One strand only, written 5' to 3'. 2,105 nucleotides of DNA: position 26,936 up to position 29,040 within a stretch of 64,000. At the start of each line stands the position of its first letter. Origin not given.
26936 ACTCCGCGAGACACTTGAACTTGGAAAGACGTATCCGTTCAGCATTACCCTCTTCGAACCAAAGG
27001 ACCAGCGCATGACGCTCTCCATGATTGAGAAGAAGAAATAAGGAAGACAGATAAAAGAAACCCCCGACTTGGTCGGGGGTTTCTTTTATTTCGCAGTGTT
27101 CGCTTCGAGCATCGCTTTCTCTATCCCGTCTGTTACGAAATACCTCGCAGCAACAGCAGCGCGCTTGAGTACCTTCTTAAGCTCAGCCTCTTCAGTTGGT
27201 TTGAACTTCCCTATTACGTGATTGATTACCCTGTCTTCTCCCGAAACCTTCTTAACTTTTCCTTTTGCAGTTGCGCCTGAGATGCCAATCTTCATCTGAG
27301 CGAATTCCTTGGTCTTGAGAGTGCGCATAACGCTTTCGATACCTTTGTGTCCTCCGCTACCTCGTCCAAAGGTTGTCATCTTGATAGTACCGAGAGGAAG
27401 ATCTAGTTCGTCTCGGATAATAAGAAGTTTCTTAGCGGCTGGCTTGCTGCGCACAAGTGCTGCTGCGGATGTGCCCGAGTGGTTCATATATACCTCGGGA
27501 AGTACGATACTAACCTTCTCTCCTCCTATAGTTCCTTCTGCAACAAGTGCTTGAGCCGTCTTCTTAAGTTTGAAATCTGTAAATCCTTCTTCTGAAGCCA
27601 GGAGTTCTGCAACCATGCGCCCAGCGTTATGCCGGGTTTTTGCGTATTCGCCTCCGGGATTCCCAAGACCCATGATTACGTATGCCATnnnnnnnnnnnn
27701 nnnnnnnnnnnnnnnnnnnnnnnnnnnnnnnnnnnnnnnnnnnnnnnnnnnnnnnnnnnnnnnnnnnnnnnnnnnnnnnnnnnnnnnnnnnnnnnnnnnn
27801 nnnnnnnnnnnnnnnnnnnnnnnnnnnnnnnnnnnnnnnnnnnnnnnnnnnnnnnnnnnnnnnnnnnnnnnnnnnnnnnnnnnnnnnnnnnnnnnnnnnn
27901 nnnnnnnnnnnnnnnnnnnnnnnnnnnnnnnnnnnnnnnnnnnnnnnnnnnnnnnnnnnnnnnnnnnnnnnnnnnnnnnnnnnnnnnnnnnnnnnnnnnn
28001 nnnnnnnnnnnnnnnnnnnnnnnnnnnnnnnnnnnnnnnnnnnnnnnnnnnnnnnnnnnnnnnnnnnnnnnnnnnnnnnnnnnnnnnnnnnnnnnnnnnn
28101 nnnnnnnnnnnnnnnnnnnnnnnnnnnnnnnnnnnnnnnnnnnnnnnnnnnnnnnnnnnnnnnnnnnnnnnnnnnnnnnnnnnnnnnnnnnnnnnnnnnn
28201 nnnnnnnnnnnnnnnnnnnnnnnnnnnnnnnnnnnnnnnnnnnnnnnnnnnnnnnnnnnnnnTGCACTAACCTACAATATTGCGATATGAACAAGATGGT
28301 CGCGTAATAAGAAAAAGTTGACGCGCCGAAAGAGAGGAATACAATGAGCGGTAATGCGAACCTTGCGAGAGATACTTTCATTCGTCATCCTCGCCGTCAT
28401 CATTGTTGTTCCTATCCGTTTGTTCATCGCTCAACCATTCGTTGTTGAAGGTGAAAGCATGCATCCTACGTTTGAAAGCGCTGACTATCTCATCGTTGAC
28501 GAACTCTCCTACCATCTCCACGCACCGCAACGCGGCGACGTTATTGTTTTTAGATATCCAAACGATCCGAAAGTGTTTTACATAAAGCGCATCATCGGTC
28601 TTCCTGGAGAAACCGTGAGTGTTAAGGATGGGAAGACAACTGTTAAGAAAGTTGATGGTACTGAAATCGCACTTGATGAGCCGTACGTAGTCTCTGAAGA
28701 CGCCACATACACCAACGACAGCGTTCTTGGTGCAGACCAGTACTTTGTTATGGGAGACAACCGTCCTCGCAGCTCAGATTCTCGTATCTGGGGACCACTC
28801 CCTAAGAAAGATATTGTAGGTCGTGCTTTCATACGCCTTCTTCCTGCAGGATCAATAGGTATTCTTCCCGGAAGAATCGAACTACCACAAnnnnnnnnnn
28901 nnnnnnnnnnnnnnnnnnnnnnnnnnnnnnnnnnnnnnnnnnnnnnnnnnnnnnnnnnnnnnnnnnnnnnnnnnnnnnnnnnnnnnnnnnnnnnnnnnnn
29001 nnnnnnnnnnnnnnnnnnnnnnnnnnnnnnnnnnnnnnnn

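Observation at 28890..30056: HisRS-like protein with degenerate class II catalytic motifs, translationally coupled to lepB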

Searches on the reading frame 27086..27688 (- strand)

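Call 3: search_protein_families(library=pfam, proteins=[window:27086-27688:-], max_evalue=1)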
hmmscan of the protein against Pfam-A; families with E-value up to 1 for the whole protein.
window:27086-27688:- (200 aa): 2 families
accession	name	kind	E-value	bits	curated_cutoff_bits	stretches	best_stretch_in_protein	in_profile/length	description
PF01195.25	Pept_tRNA_hydro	-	9.9e-48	162.8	27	1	4-196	1-182/183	Peptidyl-tRNA hydrolase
PF19777.4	DUF6263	-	0.048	13.7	26.7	1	140-175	55-90/196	Family of unknown function (DUF6263)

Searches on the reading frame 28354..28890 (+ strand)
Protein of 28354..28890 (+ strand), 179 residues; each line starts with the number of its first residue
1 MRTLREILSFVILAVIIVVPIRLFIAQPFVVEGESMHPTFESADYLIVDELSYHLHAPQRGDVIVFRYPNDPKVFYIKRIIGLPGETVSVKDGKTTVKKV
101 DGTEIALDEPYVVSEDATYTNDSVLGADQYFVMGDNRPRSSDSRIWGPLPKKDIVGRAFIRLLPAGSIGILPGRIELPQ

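Call 3: search_protein_families(library=pfam, proteins=[window:28354-28890:+], max_evalue=1)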
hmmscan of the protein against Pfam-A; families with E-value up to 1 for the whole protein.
window:28354-28890:+ (179 aa): 5 families
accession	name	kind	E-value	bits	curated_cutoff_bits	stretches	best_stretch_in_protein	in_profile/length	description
PF10502.14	Peptidase_S26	-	1.4e-47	162.2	22.9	1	5-162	2-167/168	Signal peptidase, peptidase S26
PF00717.28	Peptidase_S24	-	4.4e-06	26.8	23.3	1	30-85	39-86/116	Peptidase S24-like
PF11776.13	RcnB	-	0.045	14.1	25.9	1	33-61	1-29/51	Nickel/cobalt transporter regulator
PF25138.1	Phage_H_T_join_3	-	0.086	13.3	27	1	32-80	47-98/125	Phage head-tail joining protein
PF03983.18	SHD1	-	0.25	11.6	23.7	1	88-121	27-60/67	SLA1 homology domain 1, SHD1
